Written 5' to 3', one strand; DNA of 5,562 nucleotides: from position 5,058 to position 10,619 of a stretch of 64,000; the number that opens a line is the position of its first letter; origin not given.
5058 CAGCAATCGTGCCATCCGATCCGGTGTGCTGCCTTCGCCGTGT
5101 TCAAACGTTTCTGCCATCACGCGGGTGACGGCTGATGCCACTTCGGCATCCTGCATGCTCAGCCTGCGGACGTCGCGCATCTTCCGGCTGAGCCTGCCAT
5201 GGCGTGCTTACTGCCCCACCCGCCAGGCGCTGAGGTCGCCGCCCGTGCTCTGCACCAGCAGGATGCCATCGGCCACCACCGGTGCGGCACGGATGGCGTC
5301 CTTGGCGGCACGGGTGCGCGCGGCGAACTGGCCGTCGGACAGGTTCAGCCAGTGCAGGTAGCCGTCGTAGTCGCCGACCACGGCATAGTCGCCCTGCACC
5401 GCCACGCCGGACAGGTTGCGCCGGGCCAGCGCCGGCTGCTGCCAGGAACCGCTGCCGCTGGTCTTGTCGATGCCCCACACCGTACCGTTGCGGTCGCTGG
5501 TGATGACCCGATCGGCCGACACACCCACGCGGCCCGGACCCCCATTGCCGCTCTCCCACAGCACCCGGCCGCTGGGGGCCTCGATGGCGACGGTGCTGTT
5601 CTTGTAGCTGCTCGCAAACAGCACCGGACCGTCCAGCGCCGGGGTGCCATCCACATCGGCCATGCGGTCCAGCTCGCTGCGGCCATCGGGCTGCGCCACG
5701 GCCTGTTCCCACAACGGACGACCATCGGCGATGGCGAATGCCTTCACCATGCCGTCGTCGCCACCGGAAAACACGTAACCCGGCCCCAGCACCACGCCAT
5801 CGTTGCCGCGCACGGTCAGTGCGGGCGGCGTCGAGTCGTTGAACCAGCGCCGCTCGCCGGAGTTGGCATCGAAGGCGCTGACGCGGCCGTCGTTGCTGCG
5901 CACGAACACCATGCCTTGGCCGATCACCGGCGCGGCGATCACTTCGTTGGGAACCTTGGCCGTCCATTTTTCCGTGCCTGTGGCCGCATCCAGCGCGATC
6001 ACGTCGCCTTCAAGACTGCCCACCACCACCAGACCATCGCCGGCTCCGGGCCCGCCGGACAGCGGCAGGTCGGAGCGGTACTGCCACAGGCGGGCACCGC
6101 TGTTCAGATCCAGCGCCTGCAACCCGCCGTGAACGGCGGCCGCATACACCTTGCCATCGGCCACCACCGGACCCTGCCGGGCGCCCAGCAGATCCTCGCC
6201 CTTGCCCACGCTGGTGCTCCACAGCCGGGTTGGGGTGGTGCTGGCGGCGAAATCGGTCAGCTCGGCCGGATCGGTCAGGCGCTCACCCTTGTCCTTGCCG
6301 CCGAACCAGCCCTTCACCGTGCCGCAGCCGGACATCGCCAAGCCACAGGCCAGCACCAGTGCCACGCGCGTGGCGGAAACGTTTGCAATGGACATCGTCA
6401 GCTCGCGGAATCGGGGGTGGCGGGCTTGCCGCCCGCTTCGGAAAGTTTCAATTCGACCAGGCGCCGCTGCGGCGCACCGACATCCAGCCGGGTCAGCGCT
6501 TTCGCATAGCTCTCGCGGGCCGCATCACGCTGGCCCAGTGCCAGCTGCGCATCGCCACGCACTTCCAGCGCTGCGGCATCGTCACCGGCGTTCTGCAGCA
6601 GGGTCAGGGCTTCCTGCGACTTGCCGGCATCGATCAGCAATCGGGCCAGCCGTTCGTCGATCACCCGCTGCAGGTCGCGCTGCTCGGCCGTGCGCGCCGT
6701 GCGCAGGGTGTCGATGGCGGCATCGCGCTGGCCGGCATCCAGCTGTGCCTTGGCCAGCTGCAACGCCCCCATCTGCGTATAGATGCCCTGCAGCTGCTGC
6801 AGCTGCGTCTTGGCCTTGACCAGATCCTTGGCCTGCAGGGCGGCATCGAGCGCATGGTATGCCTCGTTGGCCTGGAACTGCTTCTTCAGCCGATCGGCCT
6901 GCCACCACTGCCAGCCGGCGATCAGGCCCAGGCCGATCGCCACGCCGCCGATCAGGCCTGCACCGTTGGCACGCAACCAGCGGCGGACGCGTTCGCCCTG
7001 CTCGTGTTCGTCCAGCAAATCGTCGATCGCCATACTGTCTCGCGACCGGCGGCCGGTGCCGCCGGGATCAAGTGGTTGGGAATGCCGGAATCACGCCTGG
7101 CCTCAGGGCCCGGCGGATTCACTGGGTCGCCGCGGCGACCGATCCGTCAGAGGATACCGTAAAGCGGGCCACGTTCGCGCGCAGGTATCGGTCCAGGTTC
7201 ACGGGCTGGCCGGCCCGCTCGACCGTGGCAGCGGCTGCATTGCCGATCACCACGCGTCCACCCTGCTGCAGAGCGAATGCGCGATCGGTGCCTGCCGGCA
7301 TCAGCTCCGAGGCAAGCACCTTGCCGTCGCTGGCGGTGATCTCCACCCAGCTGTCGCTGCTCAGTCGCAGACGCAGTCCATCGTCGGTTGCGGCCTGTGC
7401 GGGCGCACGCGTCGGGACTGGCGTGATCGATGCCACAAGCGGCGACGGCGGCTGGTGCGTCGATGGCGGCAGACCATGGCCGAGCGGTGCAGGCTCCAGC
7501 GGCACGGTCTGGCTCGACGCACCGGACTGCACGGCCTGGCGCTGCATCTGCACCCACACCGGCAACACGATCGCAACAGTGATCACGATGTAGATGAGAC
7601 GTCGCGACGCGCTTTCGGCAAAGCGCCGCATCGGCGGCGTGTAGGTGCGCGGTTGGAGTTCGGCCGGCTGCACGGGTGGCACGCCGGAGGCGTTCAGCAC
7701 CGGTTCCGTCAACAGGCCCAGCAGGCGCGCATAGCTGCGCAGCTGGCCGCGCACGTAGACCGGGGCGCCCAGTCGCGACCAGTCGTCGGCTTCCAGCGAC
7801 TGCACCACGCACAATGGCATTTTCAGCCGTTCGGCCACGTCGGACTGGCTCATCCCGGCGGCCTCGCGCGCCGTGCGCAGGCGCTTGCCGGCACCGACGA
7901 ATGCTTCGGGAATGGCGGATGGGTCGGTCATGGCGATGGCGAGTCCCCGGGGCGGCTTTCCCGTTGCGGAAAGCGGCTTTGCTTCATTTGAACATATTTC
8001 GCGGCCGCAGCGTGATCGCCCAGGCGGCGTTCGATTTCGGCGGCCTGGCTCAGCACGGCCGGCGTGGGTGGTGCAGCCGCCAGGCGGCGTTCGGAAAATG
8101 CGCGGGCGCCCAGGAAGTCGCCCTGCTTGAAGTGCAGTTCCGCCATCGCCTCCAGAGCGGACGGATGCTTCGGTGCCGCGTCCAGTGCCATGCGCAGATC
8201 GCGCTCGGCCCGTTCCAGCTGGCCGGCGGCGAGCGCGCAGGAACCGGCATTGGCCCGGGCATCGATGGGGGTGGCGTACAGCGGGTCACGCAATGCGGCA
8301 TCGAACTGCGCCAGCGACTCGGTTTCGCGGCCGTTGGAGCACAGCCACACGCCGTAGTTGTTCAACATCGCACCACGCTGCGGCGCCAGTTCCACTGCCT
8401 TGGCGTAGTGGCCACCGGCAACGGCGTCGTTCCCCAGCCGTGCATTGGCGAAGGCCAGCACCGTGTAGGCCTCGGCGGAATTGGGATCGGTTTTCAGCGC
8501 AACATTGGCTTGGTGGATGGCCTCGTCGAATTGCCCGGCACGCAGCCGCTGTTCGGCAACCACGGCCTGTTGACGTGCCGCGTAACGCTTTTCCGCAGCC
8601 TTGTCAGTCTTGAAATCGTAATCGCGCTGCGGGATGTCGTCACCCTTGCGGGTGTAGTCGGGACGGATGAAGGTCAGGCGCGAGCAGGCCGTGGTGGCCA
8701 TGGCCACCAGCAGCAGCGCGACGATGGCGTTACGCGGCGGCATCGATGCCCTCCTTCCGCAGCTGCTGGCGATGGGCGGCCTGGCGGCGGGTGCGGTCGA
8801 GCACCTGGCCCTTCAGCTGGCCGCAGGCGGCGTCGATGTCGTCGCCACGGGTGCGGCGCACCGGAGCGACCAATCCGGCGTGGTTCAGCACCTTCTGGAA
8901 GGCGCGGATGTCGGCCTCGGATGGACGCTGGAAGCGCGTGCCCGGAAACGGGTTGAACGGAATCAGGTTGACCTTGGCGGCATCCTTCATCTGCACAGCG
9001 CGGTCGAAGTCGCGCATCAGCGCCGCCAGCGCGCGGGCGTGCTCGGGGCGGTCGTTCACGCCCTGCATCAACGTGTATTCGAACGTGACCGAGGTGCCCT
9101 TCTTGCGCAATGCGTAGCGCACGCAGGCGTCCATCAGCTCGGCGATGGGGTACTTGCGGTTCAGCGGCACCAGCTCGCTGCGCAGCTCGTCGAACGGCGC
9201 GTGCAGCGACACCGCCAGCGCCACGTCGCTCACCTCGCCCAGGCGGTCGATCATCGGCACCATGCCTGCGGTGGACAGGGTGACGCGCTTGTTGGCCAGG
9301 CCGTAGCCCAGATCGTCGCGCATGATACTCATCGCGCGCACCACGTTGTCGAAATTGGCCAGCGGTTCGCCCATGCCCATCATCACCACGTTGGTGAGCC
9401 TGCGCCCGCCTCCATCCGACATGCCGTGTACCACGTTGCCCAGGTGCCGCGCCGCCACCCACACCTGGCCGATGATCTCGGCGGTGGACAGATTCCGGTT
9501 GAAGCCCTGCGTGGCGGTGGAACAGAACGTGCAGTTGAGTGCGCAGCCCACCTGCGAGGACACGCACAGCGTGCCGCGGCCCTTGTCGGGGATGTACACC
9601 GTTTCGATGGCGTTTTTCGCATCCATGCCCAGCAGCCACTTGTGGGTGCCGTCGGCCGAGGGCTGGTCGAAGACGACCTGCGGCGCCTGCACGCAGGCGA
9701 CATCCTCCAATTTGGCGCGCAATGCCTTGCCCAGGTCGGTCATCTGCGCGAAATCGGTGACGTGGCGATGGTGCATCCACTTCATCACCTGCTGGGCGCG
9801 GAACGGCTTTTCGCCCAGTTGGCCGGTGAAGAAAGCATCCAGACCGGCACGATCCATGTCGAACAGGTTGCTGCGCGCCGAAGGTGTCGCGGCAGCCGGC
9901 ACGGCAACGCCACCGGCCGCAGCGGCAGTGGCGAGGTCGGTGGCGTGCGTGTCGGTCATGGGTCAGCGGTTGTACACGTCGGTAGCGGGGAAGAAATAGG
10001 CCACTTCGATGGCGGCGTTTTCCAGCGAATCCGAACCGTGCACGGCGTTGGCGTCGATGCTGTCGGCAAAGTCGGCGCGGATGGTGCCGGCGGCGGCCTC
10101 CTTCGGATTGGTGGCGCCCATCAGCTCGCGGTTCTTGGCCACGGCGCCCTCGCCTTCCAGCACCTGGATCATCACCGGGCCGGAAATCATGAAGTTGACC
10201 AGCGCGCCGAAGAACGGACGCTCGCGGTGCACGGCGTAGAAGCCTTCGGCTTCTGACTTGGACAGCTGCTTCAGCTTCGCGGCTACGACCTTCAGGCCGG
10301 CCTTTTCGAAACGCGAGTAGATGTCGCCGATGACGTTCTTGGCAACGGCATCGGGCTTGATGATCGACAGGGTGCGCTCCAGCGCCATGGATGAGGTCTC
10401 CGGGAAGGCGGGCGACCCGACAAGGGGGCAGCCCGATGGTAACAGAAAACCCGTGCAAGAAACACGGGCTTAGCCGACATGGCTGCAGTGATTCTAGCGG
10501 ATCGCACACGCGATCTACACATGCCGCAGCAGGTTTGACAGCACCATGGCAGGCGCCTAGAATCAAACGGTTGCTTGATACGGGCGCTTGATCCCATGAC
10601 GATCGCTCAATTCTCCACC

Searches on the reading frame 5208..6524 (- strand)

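Call 31: search_protein_families(library=pfam, proteins=[window:5208-6524:-], max_evalue=0.001)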
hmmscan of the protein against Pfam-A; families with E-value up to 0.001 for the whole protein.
window:5208-6524:- (438 aa): 3 families
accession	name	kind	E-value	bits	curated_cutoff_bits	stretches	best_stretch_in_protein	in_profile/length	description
PF13360.13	PQQ_2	-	1.9e-59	201.6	27.6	3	135-363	5-233/233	Outer membrane protein assembly factor BamB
PF13570.13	Beta-prop_ACSF4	-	3.7e-24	86.1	133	2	132-279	28-176/329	Beta-alanine-activating enzyme, beta-propeller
PF01011.28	PQQ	-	6.7e-14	51.9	26.7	0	159-190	53-84/595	Glucose/ethanol/alcohol dehydrogenase, beta-propeller domain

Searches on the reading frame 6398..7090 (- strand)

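Call 31: search_protein_families(library=pfam, proteins=[window:6398-7090:-], max_evalue=0.001)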
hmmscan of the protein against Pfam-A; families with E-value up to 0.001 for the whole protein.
window:6398-7090:- (230 aa): 1 family
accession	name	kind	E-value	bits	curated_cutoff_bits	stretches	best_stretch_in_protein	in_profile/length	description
PF09976.15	TPR_21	-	1.7e-31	109.9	25.5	1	36-218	1-190/193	Tetratricopeptide repeat-like domain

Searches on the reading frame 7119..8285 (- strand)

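Call 31: search_protein_families(library=pfam, proteins=[window:7119-8285:-], max_evalue=0.001)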
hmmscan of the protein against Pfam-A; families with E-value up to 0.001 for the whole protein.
window:7119-8285:- (388 aa): 3 families
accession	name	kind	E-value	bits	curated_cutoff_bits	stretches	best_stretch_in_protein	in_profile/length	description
PF13413.12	HTH_25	-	2e-20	72.8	24.6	1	135-195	1-61/62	Helix-turn-helix domain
PF13464.11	RodZ_C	-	1.1e-19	70.6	23.9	1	305-376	1-72/72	RodZ C-terminal domain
PF13560.12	HTH_31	-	0.00028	21.6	27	1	133-191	3-56/64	Helix-turn-helix domain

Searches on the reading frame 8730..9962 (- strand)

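Call 31: search_protein_families(library=pfam, proteins=[window:8730-9962:-], max_evalue=0.001)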
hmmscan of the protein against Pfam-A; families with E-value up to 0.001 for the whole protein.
window:8730-9962:- (410 aa): 2 families
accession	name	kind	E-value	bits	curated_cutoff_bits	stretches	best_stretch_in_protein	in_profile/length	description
PF21016.3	RlmN_N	-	8.7e-28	96.3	24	1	32-91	2-60/60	Ribosomal RNA large subunit methyltransferase N-terminal domain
PF04055.27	Radical_SAM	-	3.7e-17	63.4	29.5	1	135-307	2-160/166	Radical SAM superfamily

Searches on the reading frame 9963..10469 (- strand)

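Call 31: search_protein_families(library=pfam, proteins=[window:9963-10469:-], max_evalue=0.001)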
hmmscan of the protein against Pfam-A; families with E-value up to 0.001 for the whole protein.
window:9963-10469:- (168 aa): 1 family
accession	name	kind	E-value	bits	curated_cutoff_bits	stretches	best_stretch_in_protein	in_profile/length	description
PF00334.24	NDK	-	1.9e-55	186.9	27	1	31-164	1-134/135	Nucleoside diphosphate kinase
